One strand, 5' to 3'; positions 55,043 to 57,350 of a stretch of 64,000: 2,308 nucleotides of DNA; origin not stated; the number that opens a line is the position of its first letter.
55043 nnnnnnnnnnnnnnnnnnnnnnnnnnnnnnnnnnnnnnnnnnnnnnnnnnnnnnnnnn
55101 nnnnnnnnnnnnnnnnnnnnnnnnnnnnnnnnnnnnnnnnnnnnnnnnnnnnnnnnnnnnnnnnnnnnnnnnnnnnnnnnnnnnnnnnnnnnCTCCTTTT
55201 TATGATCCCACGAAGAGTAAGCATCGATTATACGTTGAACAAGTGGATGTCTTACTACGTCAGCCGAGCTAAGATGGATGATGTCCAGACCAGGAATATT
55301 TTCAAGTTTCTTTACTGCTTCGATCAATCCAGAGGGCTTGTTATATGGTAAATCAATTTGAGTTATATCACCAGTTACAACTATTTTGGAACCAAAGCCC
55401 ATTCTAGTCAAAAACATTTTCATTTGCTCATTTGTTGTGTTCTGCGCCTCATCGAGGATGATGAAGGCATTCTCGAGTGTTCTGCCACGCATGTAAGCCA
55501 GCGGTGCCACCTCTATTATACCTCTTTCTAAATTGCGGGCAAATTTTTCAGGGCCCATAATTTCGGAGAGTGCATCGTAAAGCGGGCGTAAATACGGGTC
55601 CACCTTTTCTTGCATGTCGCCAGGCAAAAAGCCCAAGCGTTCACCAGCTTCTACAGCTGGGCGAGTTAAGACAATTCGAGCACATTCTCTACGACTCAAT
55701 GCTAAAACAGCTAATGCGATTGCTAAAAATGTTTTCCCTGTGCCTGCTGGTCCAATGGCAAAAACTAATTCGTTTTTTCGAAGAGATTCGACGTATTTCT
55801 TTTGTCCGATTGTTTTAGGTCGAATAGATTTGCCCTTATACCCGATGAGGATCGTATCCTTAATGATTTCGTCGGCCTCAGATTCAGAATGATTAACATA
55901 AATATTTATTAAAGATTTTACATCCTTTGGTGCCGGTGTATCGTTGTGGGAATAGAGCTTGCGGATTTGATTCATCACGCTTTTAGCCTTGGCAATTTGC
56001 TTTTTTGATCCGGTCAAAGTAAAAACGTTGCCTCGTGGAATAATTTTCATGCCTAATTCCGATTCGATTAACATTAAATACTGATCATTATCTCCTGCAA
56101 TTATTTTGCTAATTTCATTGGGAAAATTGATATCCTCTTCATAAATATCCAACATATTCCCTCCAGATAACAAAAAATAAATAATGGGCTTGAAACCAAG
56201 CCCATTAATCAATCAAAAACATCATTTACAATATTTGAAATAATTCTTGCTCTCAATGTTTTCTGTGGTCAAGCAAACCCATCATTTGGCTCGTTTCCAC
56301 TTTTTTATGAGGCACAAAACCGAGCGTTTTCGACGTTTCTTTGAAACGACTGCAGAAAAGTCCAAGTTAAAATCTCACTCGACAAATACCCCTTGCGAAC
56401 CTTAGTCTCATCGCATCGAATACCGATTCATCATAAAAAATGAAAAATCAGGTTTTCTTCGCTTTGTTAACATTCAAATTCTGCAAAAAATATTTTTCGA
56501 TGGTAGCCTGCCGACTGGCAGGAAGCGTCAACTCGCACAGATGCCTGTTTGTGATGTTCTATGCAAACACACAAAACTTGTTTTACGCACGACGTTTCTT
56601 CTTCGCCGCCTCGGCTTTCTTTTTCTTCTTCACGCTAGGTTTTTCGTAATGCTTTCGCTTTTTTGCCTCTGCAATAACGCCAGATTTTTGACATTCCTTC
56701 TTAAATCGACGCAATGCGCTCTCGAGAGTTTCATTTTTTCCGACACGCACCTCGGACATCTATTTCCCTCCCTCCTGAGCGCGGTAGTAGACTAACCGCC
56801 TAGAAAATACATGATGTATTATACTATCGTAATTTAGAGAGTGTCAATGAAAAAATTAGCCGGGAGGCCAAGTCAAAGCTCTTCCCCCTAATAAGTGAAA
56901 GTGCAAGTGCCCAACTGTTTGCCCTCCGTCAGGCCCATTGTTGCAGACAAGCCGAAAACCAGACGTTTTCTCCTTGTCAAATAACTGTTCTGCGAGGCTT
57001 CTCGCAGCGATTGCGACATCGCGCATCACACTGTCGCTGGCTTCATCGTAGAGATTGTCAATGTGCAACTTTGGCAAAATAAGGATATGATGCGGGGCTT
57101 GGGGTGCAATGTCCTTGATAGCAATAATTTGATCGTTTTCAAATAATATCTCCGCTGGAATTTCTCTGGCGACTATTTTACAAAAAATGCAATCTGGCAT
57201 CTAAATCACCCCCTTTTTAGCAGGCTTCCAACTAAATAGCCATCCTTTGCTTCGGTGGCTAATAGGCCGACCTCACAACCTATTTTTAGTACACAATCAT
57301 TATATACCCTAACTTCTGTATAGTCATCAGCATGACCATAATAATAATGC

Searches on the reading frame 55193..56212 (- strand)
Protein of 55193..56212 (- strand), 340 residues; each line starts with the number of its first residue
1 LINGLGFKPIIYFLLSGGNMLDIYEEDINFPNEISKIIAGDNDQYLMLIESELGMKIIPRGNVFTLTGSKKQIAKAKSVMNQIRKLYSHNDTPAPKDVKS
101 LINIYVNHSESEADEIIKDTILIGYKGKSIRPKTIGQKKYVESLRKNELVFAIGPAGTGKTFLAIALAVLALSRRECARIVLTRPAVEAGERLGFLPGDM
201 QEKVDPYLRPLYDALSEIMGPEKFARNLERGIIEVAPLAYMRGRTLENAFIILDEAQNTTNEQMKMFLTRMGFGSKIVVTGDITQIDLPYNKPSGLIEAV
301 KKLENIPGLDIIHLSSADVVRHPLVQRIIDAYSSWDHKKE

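Call 5: search_protein_families(library=pfam, proteins=[window:55193-56212:-])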
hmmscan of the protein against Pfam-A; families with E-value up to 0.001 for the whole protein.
window:55193-56212:- (340 aa): 7 families
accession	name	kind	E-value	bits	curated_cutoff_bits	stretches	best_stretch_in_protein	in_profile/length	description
PF02562.22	PhoH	-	3.9e-96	320.9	27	1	130-332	2-204/205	PhoH-like protein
PF13245.12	AAA_19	-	4.8e-08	33.7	25.1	1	137-286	1-129/134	AAA domain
PF13604.12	AAA_30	-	1.9e-07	31.5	27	1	136-286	5-128/191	AAA domain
PF01695.23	IstB_IS21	-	3.4e-05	23.9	24.1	1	129-175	74-118/238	IstB-like ATP binding protein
PF13401.12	AAA_22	-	3.5e-05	24.6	27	1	148-272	6-109/130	AAA domain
PF20720.3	nSTAND3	-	0.00049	20.3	27.2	0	137-177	7-48/155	Novel STAND NTPase 3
PF00270.35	DEAD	-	0.00083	19.6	26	0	136-185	3-53/167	DEAD/DEAH box helicase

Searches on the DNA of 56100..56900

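Call 19: search_rna_families(source=window, start=56100, end=56900, threshold=evalue, max_evalue=1)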
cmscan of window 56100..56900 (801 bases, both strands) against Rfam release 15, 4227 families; matches with E-value up to 1: 3.
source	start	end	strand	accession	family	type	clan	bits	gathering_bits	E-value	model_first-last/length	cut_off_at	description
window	56170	56254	-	RF00558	L20_leader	Cis-reg; leader;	-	27.2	58.7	0.0045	1-127/127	no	Ribosomal protein L20 leader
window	56180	56209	-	RF00075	MIR166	Gene; miRNA;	-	16.7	60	0.59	1-111/111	no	mir-166 microRNA precursor family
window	56160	56306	+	RF01460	rliH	Gene; sRNA;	-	14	100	0.16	1-429/429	no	Listeria sRNA rliH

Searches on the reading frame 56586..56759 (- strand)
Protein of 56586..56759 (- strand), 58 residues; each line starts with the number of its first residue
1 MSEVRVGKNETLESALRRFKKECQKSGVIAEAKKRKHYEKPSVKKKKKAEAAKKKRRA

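Call 5: search_protein_families(library=pfam, proteins=[window:56586-56759:-])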
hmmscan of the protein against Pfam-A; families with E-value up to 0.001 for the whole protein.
window:56586-56759:- (58 aa): 1 family
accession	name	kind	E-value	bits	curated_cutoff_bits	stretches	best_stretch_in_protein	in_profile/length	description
PF01165.25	Ribosomal_S21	-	1.1e-21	76.7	27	1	3-57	1-55/55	Ribosomal protein S21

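Call 10: search_solved_structures(query=window:56586-56759:-, show_alignments=3)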
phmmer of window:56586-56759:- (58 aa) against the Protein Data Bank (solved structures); distinct sequences matched with E-value up to 0.001: 28.
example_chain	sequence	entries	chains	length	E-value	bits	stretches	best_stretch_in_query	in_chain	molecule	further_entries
7qv1_b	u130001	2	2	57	1.5e-16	62.3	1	1-56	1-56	30S ribosomal protein S21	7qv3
5myj_AU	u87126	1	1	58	8.4e-16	59.9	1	1-57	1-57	30S ribosomal protein S21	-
5nd8_u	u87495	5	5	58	1e-15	59.7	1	1-56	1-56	30S ribosomal protein S21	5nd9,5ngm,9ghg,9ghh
6fxc_Au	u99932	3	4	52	2.2e-15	58.7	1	6-55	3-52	30S ribosomal protein S21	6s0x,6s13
9hig_U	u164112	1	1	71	9.9e-14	53.5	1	3-55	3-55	Small ribosomal subunit protein bS21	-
9h90_u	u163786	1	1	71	2.8e-13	52.2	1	3-57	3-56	30S ribosomal protein S21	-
7unr_u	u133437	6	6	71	3.1e-13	52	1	2-56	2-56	30S ribosomal protein S21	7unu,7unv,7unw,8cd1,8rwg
4ybb_AU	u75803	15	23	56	9.7e-13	50.5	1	4-56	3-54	30S ribosomal protein S21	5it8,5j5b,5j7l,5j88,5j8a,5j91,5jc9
6i7v_AU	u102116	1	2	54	1.9e-12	49.6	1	4-56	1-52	30S ribosomal protein S21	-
7qg8_v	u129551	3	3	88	2.1e-12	49.4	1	3-56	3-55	30S ribosomal protein S21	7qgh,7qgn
4v6y_AU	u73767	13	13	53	2.8e-12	49.1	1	4-52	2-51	30S ribosomal protein S21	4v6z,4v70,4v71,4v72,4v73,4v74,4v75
10fz_U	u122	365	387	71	2.9e-12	49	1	3-56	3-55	Small ribosomal subunit protein bS21 | 30S ribosomal protein S21 | 30S ribosomal protein S2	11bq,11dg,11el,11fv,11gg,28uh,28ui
8jsg_2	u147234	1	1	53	3e-12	48.9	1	4-51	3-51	Small ribosomal subunit protein bS21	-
8rd8_NV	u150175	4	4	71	3.8e-12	48.6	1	2-56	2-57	Small ribosomal subunit protein bS21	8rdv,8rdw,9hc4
2ykr_U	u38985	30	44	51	5.2e-12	48.2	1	4-51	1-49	30S RIBOSOMAL PROTEIN S21 | 30S ribosomal protein S21 (Fragment)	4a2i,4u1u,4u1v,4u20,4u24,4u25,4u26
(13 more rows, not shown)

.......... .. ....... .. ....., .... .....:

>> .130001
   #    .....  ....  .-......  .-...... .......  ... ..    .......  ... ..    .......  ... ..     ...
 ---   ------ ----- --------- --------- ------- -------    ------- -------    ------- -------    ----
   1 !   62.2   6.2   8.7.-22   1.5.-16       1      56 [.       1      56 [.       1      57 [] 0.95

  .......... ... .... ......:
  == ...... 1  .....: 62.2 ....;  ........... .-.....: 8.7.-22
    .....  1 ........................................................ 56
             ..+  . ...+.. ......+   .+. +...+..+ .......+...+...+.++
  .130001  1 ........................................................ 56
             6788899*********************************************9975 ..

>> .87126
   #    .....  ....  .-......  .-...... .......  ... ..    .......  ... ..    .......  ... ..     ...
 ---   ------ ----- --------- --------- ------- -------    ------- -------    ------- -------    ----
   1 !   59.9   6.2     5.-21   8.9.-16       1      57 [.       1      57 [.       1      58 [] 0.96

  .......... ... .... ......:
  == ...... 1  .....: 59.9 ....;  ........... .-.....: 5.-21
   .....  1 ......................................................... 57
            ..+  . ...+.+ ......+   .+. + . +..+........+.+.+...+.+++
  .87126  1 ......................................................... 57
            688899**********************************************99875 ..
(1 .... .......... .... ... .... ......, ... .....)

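Call 11: find_encoding_contigs(protein=window:56586-56759:-, flank=3000, max_places=6)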
Protein window:56586-56759:- (58 aa): 4 contigs read that carry it; 3 places shown.
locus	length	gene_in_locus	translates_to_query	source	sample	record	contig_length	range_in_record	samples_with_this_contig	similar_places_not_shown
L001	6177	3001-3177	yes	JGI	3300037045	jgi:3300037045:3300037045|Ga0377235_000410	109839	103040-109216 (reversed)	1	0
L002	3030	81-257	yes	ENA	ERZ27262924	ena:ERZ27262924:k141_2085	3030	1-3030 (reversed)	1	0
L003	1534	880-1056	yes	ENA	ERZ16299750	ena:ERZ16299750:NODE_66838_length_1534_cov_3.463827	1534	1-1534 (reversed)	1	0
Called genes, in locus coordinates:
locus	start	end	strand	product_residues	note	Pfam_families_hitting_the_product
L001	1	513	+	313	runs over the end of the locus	PF06325:PrmA, PF05175:MTS, PF08241:Methyltransf_11, PF08242:Methyltransf_12 (weak), PF13649:Methyltransf_25, PF13847:Methyltransf_31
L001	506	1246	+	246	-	PF20260:PUA_4 (weak), PF04452:Methyltrans_RNA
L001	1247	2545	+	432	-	PF00919:UPF0004, PF04055:Radical_SAM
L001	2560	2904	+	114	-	PF11969:DcpS_C, PF01230:HIT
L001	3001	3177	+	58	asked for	PF01165:Ribosomal_S21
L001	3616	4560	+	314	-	PF02562:PhoH, PF13245:AAA_19 (weak), PF13604:AAA_30 (weak), PF13401:AAA_22 (faint)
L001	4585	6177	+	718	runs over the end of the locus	PF07697:7TMR-HDED, PF07698:7TM-7TMR_HD, PF01966:HD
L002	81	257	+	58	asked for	PF01165:Ribosomal_S21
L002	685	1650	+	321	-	PF01695:IstB_IS21 (weak), PF02562:PhoH, PF13245:AAA_19, PF13604:AAA_30 (weak)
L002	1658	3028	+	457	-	?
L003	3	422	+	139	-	?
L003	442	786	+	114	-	PF11969:DcpS_C, PF01230:HIT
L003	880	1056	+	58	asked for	PF01165:Ribosomal_S21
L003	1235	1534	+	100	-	?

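Call 14: find_related_loci(query=window:56586-56759:-, collection=genome_contigs, flank=3000)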
Query window:56586-56759:- (58 aa) in genome_contigs; peptide patterns used: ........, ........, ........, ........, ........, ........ (x = any residue, [..] = any of these).
600 stretches matched a pattern (row limit reached: there are more); 528 encode a relative of the query (tblastn E <= 1e-3); the best 80 are kept; 80 distinct loci.
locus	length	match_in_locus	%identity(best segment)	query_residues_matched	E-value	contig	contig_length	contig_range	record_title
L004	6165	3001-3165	73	1-55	2e-25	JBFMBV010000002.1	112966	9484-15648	MAG: Bacillota bacterium isolate MAG173 MAG173_2, whole genome shotgun sequence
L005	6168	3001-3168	75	1-56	1e-24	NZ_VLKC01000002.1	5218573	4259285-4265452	Sporomusa sp. KB1 SalpaDRAFT_Scaffold1.2, whole genome shotgun sequence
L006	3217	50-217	75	1-56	1e-24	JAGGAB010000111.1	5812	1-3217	MAG: Bacillota bacterium isolate CTSoil_079 scaffold_10287, whole genome shotgun sequence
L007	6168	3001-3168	73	1-56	2e-24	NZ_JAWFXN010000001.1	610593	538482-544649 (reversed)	MAG: Veillonella parvula isolate S2_018_000G1_dasS2_018_000G1_maxbin2.maxbin.013 S2_018_000G1_scaffold_0, whole genome s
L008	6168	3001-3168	73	1-56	2e-24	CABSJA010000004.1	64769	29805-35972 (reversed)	MAG TPA_asm: uncultured Veillonella sp. isolate MGYG-HGUT-02642 genome assembly, contig: GUT_GENOME156655_4, whole genom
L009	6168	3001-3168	73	1-56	2e-24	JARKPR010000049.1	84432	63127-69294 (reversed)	MAG: Selenomonadales bacterium isolate D180_maxbin.015 k141_128733, whole genome shotgun sequence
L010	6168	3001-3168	73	1-56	2e-24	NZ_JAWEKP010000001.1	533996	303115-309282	MAG: Veillonella sp. isolate N4_208_021G1_dasN4_208_021G1_abawaca.6 N4_208_021G1_scaffold_0, whole genome shotgun sequen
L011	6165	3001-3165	73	1-55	3e-24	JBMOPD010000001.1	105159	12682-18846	MAG: Bacillota bacterium isolate Betzabe_MAG119 MAG119_1, whole genome shotgun sequence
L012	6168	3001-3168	70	1-56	4e-24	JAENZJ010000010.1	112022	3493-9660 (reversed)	MAG: Thermincola ferriacetica isolate BM5_bin.4 BM5_bin4_NODE_81_length_112022_cov_8.293479, whole genome shotgun sequen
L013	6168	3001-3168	73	1-56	4e-24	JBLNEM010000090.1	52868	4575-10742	MAG: Mycobacterium leprae isolate MAG73 PRJNA889980_bin12_renamed_89, whole genome shotgun sequence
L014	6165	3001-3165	75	1-55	5e-24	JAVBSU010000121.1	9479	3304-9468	MAG: Christensenellaceae bacterium isolate EPI_MAG_00232 c_000009130155, whole genome shotgun sequence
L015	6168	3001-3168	70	1-56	7e-24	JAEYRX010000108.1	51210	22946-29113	MAG: Bacillota bacterium isolate OH_CBB_75 k127_1782062, whole genome shotgun sequence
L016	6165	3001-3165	73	1-55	6e-24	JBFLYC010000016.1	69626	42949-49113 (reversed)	MAG: Bacillota bacterium isolate MAG074 MAG074_16, whole genome shotgun sequence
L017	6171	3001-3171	67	1-57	7e-24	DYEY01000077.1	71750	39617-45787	MAG TPA_asm: Dethiobacter sp. isolate Tomsk_2_55_21 Tomsk_k141_84396, whole genome shotgun sequence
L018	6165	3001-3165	73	1-55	1e-23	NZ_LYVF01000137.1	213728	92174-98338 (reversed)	Desulfotomaculum copahuensis strain LMa1 LMA27_trimmed_contig_32, whole genome shotgun sequence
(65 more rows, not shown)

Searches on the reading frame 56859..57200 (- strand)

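Call 5: search_protein_families(library=pfam, proteins=[window:56859-57200:-])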
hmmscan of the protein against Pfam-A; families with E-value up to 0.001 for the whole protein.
window:56859-57200:- (114 aa): 2 families
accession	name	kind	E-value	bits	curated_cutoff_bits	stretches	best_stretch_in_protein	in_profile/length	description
PF01230.28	HIT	-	8.9e-23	81.2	21.5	1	12-108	2-97/98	HIT domain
PF11969.13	DcpS_C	-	1.5e-18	67.7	24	1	4-105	2-101/114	Scavenger mRNA decapping enzyme C-term binding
